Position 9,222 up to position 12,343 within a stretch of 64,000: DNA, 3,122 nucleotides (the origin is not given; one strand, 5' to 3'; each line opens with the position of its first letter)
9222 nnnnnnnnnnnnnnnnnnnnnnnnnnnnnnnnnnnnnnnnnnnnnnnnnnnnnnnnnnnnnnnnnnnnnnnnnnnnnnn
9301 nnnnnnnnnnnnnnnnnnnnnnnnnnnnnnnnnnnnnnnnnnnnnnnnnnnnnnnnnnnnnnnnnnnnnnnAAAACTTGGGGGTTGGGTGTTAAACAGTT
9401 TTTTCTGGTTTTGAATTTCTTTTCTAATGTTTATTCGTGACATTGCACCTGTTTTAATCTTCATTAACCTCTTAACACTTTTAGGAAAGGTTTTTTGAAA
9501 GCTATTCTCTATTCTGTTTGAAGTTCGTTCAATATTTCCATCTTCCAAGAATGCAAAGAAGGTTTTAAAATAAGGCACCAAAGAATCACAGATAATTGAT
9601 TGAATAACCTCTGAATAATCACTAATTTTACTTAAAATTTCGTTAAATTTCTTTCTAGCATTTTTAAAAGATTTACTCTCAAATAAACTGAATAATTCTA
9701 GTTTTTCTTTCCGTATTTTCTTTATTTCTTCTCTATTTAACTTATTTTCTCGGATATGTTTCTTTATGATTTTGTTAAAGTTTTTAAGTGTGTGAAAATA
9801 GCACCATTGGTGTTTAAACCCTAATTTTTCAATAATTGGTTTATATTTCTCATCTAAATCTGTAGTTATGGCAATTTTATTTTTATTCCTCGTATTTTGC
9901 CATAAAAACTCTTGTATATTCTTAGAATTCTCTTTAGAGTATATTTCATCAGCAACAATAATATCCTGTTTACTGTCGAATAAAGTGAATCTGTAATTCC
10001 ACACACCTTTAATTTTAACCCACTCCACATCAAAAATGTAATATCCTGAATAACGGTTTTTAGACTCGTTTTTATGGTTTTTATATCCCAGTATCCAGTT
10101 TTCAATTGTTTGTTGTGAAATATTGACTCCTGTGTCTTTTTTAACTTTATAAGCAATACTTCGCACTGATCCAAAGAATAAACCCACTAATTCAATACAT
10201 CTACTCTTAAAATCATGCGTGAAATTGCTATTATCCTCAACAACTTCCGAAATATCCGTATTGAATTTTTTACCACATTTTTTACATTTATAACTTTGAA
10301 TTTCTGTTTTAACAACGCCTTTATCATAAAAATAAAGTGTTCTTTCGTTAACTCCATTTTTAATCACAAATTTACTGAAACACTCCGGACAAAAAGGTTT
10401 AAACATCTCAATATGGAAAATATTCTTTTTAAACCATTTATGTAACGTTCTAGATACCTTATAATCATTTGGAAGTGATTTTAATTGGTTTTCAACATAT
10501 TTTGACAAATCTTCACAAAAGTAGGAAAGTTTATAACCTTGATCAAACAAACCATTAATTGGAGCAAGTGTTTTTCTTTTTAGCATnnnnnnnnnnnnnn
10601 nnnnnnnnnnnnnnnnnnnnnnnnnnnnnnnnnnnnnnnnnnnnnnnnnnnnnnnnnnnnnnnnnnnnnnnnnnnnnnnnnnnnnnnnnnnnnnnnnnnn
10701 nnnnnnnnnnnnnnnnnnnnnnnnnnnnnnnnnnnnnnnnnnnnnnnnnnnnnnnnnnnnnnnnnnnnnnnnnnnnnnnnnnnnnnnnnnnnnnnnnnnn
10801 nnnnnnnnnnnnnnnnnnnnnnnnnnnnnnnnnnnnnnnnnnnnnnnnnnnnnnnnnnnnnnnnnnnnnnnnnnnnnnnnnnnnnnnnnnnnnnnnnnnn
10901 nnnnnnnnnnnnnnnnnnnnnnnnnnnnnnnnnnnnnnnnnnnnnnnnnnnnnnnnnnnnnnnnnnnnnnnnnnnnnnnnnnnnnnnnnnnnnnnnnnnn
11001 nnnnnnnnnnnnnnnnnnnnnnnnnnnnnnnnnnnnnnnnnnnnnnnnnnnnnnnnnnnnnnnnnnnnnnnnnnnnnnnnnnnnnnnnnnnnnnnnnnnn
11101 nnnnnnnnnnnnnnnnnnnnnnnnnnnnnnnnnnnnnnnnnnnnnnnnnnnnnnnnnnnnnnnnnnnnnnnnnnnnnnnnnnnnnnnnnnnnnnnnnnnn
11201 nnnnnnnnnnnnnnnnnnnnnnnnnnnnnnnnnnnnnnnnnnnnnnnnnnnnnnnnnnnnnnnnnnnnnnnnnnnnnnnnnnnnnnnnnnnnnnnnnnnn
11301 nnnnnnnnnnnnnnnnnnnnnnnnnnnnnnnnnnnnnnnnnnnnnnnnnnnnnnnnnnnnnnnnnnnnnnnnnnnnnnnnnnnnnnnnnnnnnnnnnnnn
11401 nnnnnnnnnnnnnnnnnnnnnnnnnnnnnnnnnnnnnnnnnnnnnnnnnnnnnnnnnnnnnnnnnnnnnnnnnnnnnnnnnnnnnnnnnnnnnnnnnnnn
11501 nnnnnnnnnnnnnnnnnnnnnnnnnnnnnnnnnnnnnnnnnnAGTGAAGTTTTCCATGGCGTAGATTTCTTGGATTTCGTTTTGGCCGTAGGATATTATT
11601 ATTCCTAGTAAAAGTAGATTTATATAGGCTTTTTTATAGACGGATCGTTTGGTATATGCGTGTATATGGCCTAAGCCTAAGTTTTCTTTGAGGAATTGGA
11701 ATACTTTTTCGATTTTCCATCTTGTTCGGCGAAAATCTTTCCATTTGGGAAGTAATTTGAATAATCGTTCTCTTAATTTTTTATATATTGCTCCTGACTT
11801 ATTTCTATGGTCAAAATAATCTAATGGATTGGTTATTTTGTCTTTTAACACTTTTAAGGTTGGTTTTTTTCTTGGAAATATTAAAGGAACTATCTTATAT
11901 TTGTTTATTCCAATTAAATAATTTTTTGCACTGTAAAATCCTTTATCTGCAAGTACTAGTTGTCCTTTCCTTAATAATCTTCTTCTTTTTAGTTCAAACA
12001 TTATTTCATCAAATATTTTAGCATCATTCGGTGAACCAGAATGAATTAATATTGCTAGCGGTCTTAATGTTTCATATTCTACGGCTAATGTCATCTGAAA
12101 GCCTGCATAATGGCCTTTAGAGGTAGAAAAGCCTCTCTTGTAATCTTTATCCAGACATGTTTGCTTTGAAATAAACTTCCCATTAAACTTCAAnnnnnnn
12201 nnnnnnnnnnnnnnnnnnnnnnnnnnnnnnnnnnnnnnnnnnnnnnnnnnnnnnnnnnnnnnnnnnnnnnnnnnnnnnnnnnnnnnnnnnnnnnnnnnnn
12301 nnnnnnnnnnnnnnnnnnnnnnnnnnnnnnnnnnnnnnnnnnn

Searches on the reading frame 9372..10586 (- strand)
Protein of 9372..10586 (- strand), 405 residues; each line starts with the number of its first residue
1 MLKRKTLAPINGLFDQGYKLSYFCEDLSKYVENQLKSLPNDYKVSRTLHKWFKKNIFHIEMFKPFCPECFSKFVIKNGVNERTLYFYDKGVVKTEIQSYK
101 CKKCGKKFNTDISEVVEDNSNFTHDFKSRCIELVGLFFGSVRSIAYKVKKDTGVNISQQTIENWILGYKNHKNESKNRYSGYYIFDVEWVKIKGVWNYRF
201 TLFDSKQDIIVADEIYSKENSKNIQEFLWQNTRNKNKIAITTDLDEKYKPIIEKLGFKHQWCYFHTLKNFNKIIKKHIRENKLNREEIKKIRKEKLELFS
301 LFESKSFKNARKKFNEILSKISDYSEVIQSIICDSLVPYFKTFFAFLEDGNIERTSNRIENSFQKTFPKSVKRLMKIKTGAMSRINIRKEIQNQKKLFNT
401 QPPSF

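Call 4: search_protein_families(library=pfam, proteins=[window:9372-10586:-], max_evalue=0.01)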
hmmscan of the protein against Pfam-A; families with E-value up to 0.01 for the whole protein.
window:9372-10586:- (405 aa): 3 families
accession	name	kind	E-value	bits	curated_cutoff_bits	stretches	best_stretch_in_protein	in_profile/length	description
PF03050.20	DDE_Tnp_IS66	-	8.7e-05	22.5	23.1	1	218-363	113-263/284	Transposase IS66 family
PF14353.12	CpXC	-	0.002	18.6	25.4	0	66-121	3-60/121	CpXC protein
PF13610.12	DDE_Tnp_IS240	-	0.0072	16.9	27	0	188-278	9-104/139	DDE domain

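Call 5: search_protein_families(library=padloc, proteins=[window:9372-10586:-], max_evalue=0.01)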
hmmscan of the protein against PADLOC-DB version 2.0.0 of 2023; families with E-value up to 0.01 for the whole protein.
window:9372-10586:- (405 aa): 0 families

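Call 6: search_protein_families(library=ncbifam, proteins=[window:9372-10586:-], max_evalue=0.01)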
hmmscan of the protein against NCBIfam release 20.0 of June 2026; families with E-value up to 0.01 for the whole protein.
window:9372-10586:- (405 aa): 7 families
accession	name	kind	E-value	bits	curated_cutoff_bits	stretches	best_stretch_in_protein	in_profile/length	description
NF033517.1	transpos_IS66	equivalog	5e-10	39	180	2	60-165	24-129/387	IS66 family transposase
NF041731.2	transpos_ISH6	equivalog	2.1e-08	33.3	240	1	69-364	60-374/414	ISH6 family transposase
NF033587.1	transpos_IS6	equivalog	4.6e-08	33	125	1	122-280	6-170/202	IS6 family transposase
NF050000.1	IS1_IS1595_Zn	domain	7.7e-07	29.6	28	1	93-110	16-33/34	IS1/IS1595 family N-terminal zinc-binding domain-containing protein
NF048018.1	IS256_N_4Cys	domain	1.1e-05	25.9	27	0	90-108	14-31/31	transposase-like zinc-binding domain-containing protein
NF033558.1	transpos_IS1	equivalog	0.0033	17.4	100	0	66-256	1-171/199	IS1 family transposase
NF035934.1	ESAT6_2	subfamily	0.0051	17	100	0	280-330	20-70/96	pore-forming ESAT-6 family protein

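Call 69: find_homologous_proteins(query=window:9372-10586:-, max_evalue=0.00001)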
Query window:9372-10586:- (405 aa): 105 proteins with E <= 0.00001 among 6007 candidates.
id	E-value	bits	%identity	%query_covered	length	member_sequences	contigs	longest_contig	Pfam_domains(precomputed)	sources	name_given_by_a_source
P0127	1.6e-268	908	100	100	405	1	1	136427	-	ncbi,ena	-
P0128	1.1e-227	773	84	100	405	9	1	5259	-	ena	-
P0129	3.7e-227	772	85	100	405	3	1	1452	-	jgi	jgi:hypothetical protein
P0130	2.4e-226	769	84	100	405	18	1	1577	-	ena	-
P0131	1.0e-222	757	83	100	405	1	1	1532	-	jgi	jgi:hypothetical protein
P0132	2.6e-222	756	85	99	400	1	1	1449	-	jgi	jgi:hypothetical protein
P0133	6.5e-222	754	83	100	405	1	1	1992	-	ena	-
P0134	1.2e-220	750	82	100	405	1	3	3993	-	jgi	-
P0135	2.3e-212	723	82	99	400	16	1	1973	-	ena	-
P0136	2.7e-211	720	78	100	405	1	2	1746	-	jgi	jgi:transposase-like protein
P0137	1.3e-208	711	82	99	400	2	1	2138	-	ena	-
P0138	3.7e-205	699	80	99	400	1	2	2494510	-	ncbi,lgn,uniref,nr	ncbi:hypothetical protein [Methanobacterium formicicum]|uniref:Transposase n=1 Tax=Methanobacterium 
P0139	9.3e-204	695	77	100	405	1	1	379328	-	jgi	jgi:transposase-like protein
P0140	1.3e-201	688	74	100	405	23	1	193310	-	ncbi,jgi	jgi:transposase-like protein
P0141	3.2e-200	683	76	100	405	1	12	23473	-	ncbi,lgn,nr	ncbi:MAG: hypothetical protein A4E25_01766 [Methanobacterium sp. PtaB.Bin024]|nr:MAG: hypothetical p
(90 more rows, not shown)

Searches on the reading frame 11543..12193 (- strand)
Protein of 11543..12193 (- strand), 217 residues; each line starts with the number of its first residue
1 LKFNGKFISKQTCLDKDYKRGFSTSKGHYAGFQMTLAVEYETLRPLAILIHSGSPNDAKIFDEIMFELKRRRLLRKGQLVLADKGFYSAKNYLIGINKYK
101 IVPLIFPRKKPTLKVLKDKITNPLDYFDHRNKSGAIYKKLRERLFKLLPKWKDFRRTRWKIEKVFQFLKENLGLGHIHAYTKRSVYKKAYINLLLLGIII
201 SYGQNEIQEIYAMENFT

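Call 4: search_protein_families(library=pfam, proteins=[window:11543-12193:-], max_evalue=0.01)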
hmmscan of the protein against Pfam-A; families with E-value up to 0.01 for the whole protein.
window:11543-12193:- (217 aa): 2 families
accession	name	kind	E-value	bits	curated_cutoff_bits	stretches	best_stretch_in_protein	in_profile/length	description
PF01609.27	DDE_Tnp_1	-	6.3e-21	75.5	23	1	16-196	21-198/200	Transposase DDE domain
PF13359.12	DDE_Tnp_4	-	0.002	18.2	24.8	1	21-115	20-97/158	DDE superfamily endonuclease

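Call 6: search_protein_families(library=ncbifam, proteins=[window:11543-12193:-], max_evalue=0.01)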
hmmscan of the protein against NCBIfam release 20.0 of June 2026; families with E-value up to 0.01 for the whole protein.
window:11543-12193:- (217 aa): 6 families
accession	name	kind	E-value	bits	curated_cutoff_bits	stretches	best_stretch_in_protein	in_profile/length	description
NF033592.1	transpos_IS4_1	equivalog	1.9e-12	46.9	115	2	156-196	285-325/332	IS4 family transposase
NF033559.2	transpos_IS1634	equivalog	4.5e-10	39.1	100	1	20-124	154-253/483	IS1634 family transposase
NF033551.1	transpos_IS1182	equivalog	2.7e-08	33.2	270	1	17-109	253-343/488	IS1182 family transposase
NF033579.1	transpos_IS5_2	equivalog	8.3e-08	32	140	1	33-173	141-263/289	IS5 family transposase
NF033520.1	transpos_IS982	equivalog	4.5e-07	29.7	130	1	18-110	99-183/243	IS982 family transposase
NF033580.1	transpos_IS5_3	equivalog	1.7e-06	27.8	110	1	44-119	139-207/258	IS5 family transposase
